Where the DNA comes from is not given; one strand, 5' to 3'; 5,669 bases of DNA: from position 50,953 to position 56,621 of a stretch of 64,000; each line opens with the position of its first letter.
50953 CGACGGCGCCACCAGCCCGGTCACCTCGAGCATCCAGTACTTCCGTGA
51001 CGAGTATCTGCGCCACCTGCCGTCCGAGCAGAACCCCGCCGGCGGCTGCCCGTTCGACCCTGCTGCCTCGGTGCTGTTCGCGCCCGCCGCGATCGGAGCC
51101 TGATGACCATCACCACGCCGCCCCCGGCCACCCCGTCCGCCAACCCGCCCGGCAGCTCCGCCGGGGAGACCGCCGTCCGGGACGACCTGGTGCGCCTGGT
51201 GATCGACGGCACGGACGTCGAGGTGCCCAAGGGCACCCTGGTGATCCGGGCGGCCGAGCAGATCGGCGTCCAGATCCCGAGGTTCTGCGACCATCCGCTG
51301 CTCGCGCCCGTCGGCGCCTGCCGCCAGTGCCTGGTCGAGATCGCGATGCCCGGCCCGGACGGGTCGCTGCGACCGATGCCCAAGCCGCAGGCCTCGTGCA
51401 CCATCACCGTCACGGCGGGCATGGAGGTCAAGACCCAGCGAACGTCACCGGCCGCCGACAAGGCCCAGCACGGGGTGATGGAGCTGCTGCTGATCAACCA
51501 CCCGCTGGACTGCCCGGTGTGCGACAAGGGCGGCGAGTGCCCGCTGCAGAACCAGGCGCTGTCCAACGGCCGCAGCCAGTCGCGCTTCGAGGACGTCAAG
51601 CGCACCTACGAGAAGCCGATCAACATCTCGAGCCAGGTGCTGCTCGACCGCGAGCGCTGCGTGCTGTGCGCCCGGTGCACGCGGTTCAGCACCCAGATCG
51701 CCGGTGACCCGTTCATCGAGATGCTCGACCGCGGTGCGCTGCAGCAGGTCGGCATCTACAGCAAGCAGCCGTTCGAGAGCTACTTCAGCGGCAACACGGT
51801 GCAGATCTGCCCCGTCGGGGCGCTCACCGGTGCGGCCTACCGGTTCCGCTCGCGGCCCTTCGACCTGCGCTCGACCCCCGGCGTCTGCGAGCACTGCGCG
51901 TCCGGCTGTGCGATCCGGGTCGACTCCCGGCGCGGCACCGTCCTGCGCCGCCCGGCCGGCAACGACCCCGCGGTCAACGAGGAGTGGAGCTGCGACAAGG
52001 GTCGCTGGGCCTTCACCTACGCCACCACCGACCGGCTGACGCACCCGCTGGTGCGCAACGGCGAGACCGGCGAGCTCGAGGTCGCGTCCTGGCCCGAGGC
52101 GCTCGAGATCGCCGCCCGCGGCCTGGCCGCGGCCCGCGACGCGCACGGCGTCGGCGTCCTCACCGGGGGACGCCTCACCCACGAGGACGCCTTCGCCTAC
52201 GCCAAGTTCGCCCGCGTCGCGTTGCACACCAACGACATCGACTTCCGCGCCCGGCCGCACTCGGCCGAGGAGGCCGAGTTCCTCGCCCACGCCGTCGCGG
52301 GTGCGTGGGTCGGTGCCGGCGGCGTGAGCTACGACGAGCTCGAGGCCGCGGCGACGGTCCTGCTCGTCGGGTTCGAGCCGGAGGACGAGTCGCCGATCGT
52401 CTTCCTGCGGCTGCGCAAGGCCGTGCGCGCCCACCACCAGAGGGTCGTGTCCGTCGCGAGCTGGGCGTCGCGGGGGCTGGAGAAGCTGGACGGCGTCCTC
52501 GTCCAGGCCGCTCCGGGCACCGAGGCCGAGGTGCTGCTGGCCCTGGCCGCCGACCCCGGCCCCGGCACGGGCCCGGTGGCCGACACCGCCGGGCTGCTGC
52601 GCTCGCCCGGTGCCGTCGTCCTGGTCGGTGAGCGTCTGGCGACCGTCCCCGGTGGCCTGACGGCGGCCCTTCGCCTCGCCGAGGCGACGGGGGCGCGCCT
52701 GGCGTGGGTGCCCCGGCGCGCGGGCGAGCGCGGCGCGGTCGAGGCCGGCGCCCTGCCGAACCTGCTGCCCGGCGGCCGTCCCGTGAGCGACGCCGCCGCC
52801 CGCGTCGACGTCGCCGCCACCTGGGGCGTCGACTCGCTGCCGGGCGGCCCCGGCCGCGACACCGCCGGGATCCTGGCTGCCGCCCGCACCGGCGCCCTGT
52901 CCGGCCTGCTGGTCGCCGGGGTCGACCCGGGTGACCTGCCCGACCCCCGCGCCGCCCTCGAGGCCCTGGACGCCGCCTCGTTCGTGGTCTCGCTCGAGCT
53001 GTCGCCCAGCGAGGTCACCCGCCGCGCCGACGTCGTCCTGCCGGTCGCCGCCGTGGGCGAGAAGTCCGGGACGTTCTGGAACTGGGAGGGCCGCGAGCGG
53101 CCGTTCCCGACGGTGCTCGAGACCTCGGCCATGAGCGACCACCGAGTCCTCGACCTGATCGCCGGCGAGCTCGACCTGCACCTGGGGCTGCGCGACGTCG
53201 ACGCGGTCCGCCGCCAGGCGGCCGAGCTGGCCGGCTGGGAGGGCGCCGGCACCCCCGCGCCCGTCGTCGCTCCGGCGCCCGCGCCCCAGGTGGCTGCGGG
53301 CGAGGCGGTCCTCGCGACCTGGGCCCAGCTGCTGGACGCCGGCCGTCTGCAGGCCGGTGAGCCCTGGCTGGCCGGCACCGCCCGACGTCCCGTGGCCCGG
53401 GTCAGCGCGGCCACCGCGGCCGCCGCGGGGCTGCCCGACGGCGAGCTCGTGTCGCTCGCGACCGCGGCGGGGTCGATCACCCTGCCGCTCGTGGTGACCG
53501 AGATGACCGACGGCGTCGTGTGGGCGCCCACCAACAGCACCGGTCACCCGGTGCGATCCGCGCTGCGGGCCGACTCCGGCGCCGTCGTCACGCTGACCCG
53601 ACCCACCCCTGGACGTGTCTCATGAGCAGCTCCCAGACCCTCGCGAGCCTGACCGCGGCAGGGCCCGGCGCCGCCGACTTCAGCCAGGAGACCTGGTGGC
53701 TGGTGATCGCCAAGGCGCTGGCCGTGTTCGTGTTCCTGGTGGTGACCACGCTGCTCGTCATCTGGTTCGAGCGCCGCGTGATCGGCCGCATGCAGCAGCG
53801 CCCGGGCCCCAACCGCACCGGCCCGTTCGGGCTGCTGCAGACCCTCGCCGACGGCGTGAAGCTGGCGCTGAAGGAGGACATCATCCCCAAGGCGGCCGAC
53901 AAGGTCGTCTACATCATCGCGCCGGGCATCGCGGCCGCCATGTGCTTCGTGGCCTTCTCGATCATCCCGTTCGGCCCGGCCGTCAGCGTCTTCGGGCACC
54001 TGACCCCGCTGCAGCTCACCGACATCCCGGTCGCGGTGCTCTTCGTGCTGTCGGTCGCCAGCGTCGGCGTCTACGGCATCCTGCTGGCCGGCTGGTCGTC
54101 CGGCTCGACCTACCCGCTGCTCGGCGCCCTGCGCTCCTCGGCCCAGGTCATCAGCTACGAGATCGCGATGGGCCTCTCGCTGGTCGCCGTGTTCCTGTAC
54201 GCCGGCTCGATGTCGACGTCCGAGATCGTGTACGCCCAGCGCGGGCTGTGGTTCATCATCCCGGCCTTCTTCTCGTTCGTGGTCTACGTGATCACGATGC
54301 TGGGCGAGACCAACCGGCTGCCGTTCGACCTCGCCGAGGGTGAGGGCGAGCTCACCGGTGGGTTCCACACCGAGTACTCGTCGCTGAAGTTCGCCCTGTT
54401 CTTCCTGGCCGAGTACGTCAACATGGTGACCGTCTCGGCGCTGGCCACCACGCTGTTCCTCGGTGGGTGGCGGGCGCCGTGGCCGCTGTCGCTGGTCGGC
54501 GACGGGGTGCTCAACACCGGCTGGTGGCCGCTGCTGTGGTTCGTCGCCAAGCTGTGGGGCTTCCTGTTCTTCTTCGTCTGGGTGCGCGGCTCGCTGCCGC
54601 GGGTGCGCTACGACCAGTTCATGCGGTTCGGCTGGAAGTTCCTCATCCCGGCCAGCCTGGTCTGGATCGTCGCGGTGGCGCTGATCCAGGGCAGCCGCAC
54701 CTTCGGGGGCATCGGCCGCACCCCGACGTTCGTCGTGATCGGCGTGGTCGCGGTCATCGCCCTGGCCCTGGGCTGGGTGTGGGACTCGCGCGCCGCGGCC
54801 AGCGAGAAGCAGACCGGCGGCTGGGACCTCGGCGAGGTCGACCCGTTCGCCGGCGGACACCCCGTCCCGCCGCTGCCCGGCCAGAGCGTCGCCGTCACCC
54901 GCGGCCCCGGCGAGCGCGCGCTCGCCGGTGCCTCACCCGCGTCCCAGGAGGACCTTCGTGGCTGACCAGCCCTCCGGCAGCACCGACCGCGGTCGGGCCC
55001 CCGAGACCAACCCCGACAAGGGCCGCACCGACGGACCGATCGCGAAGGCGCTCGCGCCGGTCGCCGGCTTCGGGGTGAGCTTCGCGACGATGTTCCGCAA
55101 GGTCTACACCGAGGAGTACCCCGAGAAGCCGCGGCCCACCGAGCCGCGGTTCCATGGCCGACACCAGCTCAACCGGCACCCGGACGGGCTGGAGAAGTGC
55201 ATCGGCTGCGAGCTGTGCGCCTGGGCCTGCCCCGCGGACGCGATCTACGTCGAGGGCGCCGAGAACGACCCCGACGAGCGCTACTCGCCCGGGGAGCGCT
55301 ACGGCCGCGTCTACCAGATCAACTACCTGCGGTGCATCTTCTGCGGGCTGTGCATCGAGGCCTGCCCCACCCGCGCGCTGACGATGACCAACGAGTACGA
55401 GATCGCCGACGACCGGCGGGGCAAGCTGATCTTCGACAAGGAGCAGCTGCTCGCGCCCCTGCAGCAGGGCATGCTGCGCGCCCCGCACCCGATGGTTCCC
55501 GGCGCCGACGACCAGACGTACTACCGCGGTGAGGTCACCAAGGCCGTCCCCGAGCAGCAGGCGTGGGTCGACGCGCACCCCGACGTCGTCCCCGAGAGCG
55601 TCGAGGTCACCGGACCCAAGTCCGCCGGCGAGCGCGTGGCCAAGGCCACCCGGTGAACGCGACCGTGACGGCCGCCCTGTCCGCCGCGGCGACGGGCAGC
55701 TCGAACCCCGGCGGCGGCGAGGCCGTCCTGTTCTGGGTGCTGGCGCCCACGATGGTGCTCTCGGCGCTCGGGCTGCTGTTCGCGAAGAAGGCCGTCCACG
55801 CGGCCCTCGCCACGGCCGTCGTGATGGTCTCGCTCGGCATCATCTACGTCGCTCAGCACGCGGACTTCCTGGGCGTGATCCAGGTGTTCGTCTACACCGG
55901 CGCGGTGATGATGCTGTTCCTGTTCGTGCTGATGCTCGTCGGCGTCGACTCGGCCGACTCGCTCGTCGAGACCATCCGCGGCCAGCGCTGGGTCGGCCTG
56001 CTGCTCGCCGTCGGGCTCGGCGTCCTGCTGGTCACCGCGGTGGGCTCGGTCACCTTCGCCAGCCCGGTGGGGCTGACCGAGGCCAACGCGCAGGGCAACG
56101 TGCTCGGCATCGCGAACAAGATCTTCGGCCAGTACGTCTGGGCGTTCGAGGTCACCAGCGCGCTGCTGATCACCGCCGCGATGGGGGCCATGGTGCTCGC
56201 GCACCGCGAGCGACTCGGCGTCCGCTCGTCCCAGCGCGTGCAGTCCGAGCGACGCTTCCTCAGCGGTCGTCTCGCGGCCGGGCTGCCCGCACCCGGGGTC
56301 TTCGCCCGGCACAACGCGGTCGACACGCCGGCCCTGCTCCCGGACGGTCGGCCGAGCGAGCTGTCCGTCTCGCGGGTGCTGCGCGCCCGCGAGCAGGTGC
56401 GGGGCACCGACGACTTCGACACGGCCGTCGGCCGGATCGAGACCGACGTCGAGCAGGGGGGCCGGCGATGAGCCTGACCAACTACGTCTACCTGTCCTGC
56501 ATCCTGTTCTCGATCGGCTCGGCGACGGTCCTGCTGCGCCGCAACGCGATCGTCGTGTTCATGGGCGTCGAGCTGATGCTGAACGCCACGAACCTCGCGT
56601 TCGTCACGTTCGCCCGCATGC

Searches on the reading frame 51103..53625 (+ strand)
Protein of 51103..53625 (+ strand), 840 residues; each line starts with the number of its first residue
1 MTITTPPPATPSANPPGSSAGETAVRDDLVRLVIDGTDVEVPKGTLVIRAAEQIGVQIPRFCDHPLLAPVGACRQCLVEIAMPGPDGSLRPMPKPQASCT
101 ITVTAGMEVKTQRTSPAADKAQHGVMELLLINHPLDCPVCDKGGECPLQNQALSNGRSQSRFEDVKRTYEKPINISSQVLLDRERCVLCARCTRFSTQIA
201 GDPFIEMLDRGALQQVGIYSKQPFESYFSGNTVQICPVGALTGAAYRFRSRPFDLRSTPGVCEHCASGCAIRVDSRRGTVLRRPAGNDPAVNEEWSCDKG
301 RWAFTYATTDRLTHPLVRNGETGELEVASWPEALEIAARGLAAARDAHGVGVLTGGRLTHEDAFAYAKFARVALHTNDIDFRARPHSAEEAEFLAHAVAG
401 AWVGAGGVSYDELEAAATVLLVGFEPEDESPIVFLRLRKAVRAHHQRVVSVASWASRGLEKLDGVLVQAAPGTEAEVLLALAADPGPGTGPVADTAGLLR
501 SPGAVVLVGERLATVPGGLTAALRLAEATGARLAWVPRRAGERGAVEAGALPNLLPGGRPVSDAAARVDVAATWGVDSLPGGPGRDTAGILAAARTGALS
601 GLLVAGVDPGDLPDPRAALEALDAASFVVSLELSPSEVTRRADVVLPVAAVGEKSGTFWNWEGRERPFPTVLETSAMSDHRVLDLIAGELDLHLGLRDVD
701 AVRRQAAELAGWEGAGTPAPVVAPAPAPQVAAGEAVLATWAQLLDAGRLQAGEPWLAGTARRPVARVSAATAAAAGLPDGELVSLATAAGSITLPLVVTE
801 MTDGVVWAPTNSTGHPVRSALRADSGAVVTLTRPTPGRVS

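Call 75: search_protein_families(library=pfam, proteins=[window:51103-53625:+])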
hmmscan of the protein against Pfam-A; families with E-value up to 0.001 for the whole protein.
window:51103-53625:+ (840 aa): 8 families
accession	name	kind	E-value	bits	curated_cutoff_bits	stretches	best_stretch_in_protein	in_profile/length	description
PF00384.28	Molybdopterin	-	2.1e-21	76.8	24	2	311-456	1-148/353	Molybdopterin oxidoreductase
PF22117.2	Fer4_Nqo3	-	2.2e-20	73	27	1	179-242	4-67/67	NADH-quinone oxidoreductase subunit 3, ferredoxin-like domain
PF13510.11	Fer2_4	-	1.2e-16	60.9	22.8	1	29-113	3-81/82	2Fe-2S iron-sulfur cluster binding domain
PF10588.14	NADH-G_4Fe-4S_3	-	3.5e-15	55.7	27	1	123-160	2-39/40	NADH-ubiquinone oxidoreductase-G iron-sulfur binding region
PF01568.27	Molydop_binding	-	2.9e-09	37.4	26.8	1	754-831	20-92/110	Molydopterin dinucleotide binding domain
PF22151.2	Fer4_NDSU1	-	1.3e-06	28.2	23.8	1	266-303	12-49/51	NADH-ubiquinone oxidoreductase NDSU1/NuoG-like, 4Fe-4S domain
PF04879.21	Molybdop_Fe4S4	-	4e-06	27.2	22.7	1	257-303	3-49/55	Molybdopterin oxidoreductase Fe4S4 domain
PF00111.32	Fer2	-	7.6e-06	26.2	21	1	34-81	3-48/77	2Fe-2S iron-sulfur cluster binding domain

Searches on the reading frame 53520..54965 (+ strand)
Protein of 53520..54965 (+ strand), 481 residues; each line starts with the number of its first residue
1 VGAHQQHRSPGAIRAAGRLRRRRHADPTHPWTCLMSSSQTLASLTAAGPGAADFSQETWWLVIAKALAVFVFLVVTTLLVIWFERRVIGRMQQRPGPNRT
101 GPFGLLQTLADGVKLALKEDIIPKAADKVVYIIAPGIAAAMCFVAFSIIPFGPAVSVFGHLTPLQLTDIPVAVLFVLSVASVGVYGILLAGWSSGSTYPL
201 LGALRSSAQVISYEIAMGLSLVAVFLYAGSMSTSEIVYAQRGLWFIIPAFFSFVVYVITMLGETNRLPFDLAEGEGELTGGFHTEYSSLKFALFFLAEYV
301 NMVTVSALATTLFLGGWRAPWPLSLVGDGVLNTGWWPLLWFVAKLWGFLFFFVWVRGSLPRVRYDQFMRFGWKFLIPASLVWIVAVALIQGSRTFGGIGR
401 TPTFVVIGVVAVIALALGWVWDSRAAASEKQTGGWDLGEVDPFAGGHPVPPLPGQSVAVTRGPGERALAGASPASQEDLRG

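Call 75: search_protein_families(library=pfam, proteins=[window:53520-54965:+])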
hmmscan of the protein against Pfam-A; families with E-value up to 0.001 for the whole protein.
window:53520-54965:+ (481 aa): 1 family
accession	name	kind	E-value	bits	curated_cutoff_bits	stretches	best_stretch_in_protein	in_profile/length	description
PF00146.26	NADHdh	-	4.6e-122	407.5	27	1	65-386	2-297/298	NADH dehydrogenase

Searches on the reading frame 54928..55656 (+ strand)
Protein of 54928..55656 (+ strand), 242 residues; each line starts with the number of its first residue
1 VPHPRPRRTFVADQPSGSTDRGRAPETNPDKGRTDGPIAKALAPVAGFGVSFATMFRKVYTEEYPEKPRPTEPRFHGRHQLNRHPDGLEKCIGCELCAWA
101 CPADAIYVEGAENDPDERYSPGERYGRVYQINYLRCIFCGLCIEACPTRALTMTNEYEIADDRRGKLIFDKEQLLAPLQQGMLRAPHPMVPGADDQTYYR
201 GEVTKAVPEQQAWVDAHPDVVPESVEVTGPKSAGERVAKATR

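Call 75: search_protein_families(library=pfam, proteins=[window:54928-55656:+])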
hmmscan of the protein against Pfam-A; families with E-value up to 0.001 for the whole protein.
window:54928-55656:+ (242 aa): 15 families
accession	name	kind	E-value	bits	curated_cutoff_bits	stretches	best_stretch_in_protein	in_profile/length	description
PF00037.32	Fer4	-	1.3e-16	60.1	21.1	2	129-152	1-24/24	4Fe-4S binding domain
PF12838.12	Fer4_7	-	3.7e-12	46.9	27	1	90-150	1-52/52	4Fe-4S dicluster domain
PF13237.11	Fer4_10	-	6.7e-11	42.4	25.5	2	89-147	7-53/53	4Fe-4S dicluster domain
PF13484.11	Fer4_16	-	3.2e-10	41.1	30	1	135-162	1-27/66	4Fe-4S double cluster binding domain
PF13183.11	Fer4_8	-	6.4e-09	36.7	27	0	134-166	3-35/68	4Fe-4S dicluster domain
PF12837.12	Fer4_6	-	9.2e-09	35.3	25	1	89-106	7-24/24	4Fe-4S binding domain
PF14697.11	Fer4_21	-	1.2e-08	35.4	35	1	89-106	39-57/59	4Fe-4S dicluster domain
PF13187.11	Fer4_9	-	1.2e-08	35.3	27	1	90-150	1-51/52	4Fe-4S dicluster domain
PF12797.12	Fer4_2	-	8.6e-08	32.1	24.5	1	88-103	7-22/22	4Fe-4S binding domain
PF13534.11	Fer4_17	-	6.2e-07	30.3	22.2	0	83-104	38-59/61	4Fe-4S dicluster domain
PF12798.12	Fer4_3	-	1.4e-05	26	27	0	136-150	1-15/15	4Fe-4S binding domain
PF12800.12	Fer4_4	-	1.9e-05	25.1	24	0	89-103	2-16/17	4Fe-4S binding domain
PF13746.11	Fer4_18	-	0.00014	22.5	27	0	78-104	48-74/114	4Fe-4S dicluster domain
PF17179.9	Fer4_22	-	0.00026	22.2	27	0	76-103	64-93/95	4Fe-4S dicluster domain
PF13370.11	Fer4_13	-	0.00045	21.3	24.5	0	89-103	4-18/58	4Fe-4S single cluster domain of Ferredoxin I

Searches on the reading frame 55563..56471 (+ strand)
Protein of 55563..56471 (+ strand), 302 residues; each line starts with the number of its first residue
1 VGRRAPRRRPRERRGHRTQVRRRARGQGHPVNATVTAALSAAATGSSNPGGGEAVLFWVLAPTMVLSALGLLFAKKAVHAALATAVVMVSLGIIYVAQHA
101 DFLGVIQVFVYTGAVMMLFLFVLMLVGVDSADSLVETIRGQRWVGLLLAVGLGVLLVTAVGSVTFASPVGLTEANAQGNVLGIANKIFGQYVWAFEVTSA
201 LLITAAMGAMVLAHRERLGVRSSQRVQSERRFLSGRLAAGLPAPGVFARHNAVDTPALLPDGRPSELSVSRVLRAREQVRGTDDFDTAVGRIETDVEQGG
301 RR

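Call 75: search_protein_families(library=pfam, proteins=[window:55563-56471:+])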
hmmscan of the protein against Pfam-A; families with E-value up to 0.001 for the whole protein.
window:55563-56471:+ (302 aa): 1 family
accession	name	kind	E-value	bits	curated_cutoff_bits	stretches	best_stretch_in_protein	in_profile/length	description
PF00499.25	Oxidored_q3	-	4.7e-33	114.4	33.2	1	67-212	1-146/146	NADH-ubiquinone/plastoquinone oxidoreductase chain 6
